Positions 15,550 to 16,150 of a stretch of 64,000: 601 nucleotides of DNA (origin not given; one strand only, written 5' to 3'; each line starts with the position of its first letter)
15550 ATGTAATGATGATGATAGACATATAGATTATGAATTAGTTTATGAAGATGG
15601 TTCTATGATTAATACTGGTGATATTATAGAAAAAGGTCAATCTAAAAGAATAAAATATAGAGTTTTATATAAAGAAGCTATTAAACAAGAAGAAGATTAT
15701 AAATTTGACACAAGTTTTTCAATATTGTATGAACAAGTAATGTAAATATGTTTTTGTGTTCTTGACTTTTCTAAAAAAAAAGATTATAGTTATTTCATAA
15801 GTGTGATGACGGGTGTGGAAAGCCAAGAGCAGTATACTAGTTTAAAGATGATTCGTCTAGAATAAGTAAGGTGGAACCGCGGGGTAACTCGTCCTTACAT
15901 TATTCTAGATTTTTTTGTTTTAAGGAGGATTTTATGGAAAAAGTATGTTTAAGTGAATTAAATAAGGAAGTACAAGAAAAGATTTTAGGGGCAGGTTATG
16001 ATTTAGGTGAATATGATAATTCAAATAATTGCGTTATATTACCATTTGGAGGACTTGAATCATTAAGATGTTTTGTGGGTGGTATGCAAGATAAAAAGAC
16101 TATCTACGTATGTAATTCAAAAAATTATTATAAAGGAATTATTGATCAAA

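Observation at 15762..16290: T-box leader controls a small unknown ORF that overlaps glyS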

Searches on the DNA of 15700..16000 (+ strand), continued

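Call 70: search_with_rna_model(model_id=R1, sources=[window, L001, L007, L008, L009, L013, L014, L015, L016, L017, L018, L019, L020, L021, L022, L024, L025, L026, L027, L028, L029, L031, L032, L033, L034, L035, L037, L038, L039, L040, L042, L043, L045, L046, L047, L050, L051, L052, L055, L058, L062, L078, L081, L087, L088, L089, L091, L092, L093], max_evalue=1e-11, make_alignment=true)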
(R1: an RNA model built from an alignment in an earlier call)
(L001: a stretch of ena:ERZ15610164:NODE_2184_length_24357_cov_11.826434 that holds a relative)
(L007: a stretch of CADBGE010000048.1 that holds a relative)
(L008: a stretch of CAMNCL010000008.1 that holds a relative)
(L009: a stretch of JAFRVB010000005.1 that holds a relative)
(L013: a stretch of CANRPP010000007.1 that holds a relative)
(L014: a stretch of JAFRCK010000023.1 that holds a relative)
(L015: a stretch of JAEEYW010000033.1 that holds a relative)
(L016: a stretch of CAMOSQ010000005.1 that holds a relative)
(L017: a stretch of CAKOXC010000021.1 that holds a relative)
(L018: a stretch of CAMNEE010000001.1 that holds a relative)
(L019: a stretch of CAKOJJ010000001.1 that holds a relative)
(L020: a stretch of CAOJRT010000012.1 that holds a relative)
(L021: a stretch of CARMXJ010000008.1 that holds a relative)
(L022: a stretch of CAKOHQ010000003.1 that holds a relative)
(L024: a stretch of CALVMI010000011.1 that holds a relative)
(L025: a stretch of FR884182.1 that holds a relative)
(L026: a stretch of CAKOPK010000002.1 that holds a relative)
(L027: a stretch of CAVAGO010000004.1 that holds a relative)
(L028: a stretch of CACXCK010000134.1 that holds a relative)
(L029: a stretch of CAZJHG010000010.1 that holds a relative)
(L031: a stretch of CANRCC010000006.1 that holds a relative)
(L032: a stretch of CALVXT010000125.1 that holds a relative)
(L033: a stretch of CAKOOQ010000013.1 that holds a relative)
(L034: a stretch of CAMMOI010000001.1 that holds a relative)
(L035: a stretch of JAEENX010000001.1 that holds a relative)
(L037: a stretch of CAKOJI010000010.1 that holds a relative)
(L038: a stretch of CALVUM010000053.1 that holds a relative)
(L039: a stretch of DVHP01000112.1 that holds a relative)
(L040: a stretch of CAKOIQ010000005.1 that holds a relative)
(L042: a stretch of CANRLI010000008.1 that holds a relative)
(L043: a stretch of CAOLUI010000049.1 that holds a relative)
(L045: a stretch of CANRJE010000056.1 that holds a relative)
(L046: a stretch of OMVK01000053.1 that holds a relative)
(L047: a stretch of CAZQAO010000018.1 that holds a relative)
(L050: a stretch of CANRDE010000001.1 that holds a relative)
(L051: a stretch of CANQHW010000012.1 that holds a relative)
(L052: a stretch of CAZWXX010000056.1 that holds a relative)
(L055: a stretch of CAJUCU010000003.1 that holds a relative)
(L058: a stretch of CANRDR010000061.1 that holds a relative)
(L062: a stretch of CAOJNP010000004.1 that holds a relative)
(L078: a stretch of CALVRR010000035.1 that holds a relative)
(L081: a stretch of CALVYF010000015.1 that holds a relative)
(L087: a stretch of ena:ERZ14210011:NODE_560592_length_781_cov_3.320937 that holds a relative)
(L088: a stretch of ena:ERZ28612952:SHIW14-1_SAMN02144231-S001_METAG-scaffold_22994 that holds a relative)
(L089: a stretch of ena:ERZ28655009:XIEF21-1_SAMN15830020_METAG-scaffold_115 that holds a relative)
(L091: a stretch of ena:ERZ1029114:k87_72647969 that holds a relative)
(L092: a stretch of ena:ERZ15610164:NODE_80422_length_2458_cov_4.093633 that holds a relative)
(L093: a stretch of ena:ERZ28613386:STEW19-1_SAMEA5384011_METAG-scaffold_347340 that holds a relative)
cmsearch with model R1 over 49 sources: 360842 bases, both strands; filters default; matches with E-value up to 1e-11: 49.
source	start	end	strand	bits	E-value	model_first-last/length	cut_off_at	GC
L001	5864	6002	+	133.3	1.7e-27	1-138/138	no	0.37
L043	1841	1978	+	132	3.3e-27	1-138/138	no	0.34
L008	2853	2992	+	129.4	1.4e-26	1-138/138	no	0.38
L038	2405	2542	+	129.3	1.4e-26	1-138/138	no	0.37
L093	28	167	+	129.1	1.5e-26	1-138/138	no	0.39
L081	2736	2872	+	128.2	2.6e-26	1-138/138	no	0.39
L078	2737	2873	+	127.5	3.7e-26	1-138/138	no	0.39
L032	2292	2429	+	126.9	4.9e-26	1-138/138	no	0.36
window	15795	15934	+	125.8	9e-26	1-138/138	no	0.38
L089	2361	2500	+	124.9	1.5e-25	1-138/138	no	0.38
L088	2361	2501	+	124.4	1.9e-25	1-138/138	no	0.39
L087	138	277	+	123.9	2.4e-25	1-138/138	no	0.38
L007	2782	2922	+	122.9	4.2e-25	1-138/138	no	0.35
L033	1000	1138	+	122.6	4.9e-25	1-138/138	no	0.35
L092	1974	2111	+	122.3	5.7e-25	1-138/138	no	0.38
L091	1290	1429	+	122.3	5.9e-25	1-138/138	no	0.4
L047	2329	2473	+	120.4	1.6e-24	1-138/138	no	0.32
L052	2317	2455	+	120.2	1.8e-24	1-138/138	no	0.38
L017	2291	2432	+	120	2e-24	1-138/138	no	0.32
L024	2851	2985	+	119.6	2.4e-24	1-138/138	no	0.38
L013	775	911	+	118.6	4.2e-24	1-138/138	no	0.35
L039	1344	1479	+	118.2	5.1e-24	1-138/138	no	0.36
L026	796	941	+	117.3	8.2e-24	1-138/138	no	0.33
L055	2316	2455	+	116.3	1.4e-23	1-138/138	no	0.39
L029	2762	2901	+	116.1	1.6e-23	1-138/138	no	0.36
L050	2858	2992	+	113.2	7.2e-23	1-138/138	no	0.31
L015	2845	2981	+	112.6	9.8e-23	1-138/138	no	0.31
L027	2749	2888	+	112.2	1.2e-22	1-138/138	no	0.39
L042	2814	2952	+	112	1.3e-22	1-138/138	no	0.35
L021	2843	2982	+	109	7e-22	1-138/138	no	0.38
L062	1797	1935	+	108.1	1.1e-21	1-138/138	no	0.35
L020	2821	2960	+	107.1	1.9e-21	1-138/138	no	0.35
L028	2476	2610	+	105.7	3.9e-21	1-138/138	no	0.39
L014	2853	2989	+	105.1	5.3e-21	1-138/138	no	0.36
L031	2843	2985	+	104.9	6.1e-21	1-138/138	no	0.29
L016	2857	2990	+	101.3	4.1e-20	1-138/138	no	0.34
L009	1002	1140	+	100.5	6.3e-20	1-138/138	no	0.37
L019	2318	2452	+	100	8.1e-20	1-138/138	no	0.35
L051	2846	2992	+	96.3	5.9e-19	1-138/138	no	0.36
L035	966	1109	+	94.3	1.7e-18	1-138/138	no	0.34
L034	2303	2448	+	92.6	4.2e-18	1-138/138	no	0.32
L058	2300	2425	+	91.7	6.8e-18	1-138/138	no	0.33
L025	2316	2452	+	91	9.7e-18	1-138/138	no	0.36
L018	2315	2444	+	88.9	3e-17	1-138/138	no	0.36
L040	2378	2503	+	88.7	3.2e-17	1-138/138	no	0.37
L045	2866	3001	+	88.5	3.7e-17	1-138/138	no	0.35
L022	2314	2437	+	76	2.9e-14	1-138/138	no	0.33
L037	2332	2458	+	70.9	4.2e-13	1-138/138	no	0.34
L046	2868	2992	+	68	1.9e-12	1-138/138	no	0.34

Alignment A7: 49 matches aligned to the model, 168 columns, each read 5' to 3' on its own strand. Consensus structure (alignment columns), stored with it:
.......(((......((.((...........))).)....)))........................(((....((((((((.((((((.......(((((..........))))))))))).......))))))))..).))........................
